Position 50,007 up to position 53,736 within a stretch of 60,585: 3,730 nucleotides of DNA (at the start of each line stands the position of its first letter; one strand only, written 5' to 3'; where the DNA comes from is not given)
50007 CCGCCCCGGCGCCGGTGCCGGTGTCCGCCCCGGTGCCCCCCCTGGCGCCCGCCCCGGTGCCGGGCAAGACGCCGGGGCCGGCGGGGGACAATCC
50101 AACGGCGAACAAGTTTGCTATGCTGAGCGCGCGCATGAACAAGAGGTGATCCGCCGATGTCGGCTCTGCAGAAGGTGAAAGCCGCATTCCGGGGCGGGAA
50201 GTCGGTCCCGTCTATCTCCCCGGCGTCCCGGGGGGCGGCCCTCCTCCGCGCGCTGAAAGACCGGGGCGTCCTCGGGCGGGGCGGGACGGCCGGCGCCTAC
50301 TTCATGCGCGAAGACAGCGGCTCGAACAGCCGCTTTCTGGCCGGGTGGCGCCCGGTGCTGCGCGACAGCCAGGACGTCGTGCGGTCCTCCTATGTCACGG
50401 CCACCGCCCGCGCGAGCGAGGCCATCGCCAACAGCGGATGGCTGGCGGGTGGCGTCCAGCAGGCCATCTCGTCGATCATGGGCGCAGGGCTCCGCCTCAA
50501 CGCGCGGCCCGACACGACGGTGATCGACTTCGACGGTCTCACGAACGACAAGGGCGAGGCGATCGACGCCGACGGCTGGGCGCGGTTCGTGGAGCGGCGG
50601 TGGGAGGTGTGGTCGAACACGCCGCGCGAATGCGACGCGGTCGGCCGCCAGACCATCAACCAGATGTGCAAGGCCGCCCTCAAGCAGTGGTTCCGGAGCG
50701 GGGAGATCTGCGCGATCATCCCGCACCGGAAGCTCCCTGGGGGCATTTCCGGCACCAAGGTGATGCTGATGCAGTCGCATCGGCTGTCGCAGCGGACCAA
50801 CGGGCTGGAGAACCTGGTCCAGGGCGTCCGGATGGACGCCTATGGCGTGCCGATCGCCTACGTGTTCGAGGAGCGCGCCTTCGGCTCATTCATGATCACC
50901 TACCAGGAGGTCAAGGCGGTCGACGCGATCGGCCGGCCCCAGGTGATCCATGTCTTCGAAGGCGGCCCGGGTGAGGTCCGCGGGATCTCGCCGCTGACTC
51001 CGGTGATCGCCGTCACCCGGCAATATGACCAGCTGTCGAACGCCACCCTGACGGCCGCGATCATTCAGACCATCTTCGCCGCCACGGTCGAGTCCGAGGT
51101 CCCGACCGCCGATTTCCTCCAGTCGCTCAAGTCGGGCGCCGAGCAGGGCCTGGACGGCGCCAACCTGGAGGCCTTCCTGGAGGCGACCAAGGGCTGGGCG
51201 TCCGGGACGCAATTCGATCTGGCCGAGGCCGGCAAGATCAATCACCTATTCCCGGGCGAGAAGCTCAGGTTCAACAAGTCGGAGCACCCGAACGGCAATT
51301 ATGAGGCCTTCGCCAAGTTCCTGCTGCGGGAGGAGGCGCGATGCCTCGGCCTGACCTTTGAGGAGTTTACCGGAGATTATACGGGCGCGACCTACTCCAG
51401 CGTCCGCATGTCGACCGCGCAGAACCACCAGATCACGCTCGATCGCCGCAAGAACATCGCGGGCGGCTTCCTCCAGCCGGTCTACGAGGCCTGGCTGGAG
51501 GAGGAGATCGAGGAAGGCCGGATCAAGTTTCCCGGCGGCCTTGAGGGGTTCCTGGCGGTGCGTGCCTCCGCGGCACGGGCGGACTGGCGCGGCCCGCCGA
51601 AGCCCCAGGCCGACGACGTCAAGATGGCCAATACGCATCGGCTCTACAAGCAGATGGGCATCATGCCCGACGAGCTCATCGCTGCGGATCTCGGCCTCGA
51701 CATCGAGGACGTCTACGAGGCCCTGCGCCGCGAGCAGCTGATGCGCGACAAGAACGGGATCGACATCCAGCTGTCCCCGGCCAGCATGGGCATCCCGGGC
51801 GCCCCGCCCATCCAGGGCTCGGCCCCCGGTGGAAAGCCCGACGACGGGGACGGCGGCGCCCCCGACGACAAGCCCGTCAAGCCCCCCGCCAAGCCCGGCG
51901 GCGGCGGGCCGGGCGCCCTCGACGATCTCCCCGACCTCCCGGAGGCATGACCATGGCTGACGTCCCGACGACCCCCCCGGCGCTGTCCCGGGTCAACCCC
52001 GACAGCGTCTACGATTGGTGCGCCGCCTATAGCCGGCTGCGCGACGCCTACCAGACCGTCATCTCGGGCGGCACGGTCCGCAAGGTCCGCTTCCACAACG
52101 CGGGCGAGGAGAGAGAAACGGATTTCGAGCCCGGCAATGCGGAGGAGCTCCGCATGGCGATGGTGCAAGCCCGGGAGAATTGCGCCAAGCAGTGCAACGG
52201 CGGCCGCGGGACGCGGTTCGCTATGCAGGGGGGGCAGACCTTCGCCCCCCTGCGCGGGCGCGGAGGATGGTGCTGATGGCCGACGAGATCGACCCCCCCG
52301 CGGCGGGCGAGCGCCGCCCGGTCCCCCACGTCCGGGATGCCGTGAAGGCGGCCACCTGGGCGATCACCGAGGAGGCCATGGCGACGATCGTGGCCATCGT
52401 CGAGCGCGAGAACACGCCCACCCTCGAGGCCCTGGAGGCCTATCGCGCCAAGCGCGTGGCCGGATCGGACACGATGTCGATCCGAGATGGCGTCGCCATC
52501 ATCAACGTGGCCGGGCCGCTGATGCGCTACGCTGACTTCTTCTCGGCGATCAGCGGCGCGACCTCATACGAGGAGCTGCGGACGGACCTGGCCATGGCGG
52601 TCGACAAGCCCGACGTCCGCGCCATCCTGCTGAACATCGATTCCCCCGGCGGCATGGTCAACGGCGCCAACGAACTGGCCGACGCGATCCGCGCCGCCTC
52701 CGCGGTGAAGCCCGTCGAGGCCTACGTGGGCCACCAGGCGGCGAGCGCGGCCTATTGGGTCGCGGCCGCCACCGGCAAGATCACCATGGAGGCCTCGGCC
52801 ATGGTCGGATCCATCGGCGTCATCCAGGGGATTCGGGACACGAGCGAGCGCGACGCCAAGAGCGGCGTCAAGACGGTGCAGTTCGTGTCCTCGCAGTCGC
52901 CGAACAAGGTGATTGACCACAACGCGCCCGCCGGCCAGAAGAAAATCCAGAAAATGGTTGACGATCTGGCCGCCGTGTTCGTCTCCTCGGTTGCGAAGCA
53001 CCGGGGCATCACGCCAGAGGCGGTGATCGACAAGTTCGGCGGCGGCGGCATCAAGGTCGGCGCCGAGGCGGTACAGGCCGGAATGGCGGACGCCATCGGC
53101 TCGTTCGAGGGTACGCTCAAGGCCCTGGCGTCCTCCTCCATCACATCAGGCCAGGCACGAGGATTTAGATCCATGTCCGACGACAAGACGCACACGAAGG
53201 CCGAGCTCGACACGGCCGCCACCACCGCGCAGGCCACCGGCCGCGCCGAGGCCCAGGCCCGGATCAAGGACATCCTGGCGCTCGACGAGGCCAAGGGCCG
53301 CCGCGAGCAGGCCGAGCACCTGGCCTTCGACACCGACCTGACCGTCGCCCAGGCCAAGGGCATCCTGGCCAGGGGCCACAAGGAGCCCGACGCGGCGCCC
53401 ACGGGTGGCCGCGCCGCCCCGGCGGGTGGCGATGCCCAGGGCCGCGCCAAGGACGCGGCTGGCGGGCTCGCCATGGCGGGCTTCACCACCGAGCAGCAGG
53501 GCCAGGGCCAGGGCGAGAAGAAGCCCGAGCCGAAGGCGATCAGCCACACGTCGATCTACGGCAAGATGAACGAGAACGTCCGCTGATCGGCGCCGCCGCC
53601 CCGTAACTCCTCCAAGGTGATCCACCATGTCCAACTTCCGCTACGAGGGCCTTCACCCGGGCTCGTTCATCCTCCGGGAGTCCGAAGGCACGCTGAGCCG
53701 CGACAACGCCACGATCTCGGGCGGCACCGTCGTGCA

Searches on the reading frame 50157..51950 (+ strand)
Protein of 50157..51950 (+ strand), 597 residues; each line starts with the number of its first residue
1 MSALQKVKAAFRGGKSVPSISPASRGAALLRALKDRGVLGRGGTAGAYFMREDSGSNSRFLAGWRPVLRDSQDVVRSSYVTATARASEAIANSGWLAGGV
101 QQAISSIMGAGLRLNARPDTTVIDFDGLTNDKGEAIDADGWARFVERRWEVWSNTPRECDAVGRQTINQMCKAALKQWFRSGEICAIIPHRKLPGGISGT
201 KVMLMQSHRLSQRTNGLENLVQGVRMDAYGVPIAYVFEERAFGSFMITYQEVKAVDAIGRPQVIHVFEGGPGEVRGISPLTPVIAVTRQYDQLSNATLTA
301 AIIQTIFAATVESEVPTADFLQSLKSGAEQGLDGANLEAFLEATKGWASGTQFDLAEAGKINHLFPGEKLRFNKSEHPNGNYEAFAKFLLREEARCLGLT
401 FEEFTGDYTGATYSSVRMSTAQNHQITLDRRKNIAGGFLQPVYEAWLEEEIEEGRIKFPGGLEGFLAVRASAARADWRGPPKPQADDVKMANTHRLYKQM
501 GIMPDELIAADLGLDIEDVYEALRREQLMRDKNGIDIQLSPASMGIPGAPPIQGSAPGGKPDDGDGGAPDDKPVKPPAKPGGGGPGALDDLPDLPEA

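Call 22: search_dna_similar(query=window:50157-51950:+, collection=phages, mode=protein, max_rows=25)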
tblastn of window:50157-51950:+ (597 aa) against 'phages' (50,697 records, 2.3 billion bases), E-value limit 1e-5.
Records with a match: 628; places in all: 632; records where one place covers at least 80% of the query: 243.
Best place of each record, by identity: <60% 628.
By first word of the organism name: Escherichia 130; Salmonella 93; Vibrio 58; Rhodobacter 33; Klebsiella 27; Proteus 21; Aeromonas 20; Enterobacteria 19; Bacteriophage 16; Ralstonia 14; and 58 more.
By host as written in the record: - 104; Escherichia coli 54; Rhodobacter capsulatus YW1 33; Salmonella enterica subsp. enterica serovar Typhimurium 25; Salmonella enterica 17; Proteus mirabilis 15; Ralstonia solanacearum 14; Escherichia coli ECOR13 12; and 188 more.
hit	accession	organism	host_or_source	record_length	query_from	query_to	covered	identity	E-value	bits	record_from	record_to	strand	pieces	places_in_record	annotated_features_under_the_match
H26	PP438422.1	Microcystis phage Mae-JY30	Microcystis aeruginosa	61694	45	544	84%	46.5%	4e-107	360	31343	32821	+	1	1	portal protein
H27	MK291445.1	Paracoccus phage vB_PyeM_Pyei1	Paracoccus yeei CCUG 32053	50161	65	527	78%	38.3%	4e-68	246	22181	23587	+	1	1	portal protein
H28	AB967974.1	Aurantimonas phage AmM-1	Aurantimonas sp. C5-1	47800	1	519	87%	33.8%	2e-63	232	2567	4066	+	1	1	portal protein | terminase large subunit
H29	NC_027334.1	Aurantimonas phage AmM-1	Aurantimonas sp. C5-1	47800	1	519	87%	33.8%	2e-63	232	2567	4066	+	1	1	portal protein | terminase large subunit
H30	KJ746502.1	Rhizobium phage vB_RleM_PPF1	Rhizobium leguminosarum strain F1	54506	65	550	81%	35.5%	3e-66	241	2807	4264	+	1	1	portal protein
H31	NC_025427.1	Rhizobium phage vB_RleM_PPF1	Rhizobium leguminosarum strain F1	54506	65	550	81%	35.5%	3e-66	241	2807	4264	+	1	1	portal protein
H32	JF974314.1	Rhizobium phage RR1-A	Rhizobium radiobacter P007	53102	65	522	77%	35.0%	4e-66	240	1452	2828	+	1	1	portal protein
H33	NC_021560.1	Rhizobium phage RR1-A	Rhizobium radiobacter P007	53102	65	522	77%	35.0%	4e-66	240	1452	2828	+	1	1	portal protein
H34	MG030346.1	Proteus phage PM87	Proteus mirabilis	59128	6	535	89%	28.4%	1e-42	171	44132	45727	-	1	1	portal protein | head-to-tail joining protein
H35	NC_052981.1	Proteus phage PM87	Proteus mirabilis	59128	6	535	89%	28.4%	1e-42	171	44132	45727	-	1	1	portal protein | head-tail adaptor Ad1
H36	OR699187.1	Salmonella phage SD-14_S20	Salmonella enterica subsp. enterica ...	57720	6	535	89%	28.4%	1e-42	171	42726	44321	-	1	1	hypothetical protein (x2)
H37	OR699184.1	Salmonella phage SD-11_S17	Salmonella enterica subsp. enterica ...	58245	6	535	89%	28.4%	1e-42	171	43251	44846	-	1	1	portal protein B | hypothetical protein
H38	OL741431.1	Proteus phage Isf-Pm1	Proteus mirabilis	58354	6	535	89%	28.4%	1e-42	171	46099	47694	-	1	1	putative lambda-family portal protein | putative head adapter protein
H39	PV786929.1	Proteus phage pPM01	Proteus mirabilis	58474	6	535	89%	28.4%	1e-42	171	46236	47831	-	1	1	putative head-to-tail joining protein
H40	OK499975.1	Proteus phage vB_PmiS_Jing313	Proteus mirabilis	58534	6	535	89%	28.4%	1e-42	171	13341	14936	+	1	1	putative portal protein | putative head-to-tail joining protein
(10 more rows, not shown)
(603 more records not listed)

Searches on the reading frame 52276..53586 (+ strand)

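Call 74: search_protein_families(library=phrogs, proteins=[window:52276-53586:+], max_evalue=0.0001)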
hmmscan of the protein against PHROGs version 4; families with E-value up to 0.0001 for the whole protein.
window:52276-53586:+ (436 aa): 9 families
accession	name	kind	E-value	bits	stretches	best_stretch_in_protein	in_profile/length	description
phrog_53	-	head and packaging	8e-89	300.4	1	12-412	4-440/583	head maturation protease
phrog_33023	-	unknown function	1.6e-24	87.6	1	70-349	65-346/507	-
phrog_4759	-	unknown function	2.2e-19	71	1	68-185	77-194/209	-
phrog_17040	-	head and packaging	3.4e-09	38.5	1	316-381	9-74/129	head maturation protease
phrog_24209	-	unknown function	1e-07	32.7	1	96-138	2-44/49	-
phrog_1999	-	unknown function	4.7e-07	31.2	1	289-371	8-89/135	-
phrog_1827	-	other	9.7e-06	26.1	1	88-175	29-111/202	ATP-dependent protease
phrog_8399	-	head and packaging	2.6e-05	25.4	1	299-368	24-91/131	head scaffolding protein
phrog_6382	-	unknown function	5e-05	24.1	1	306-373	84-151/201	-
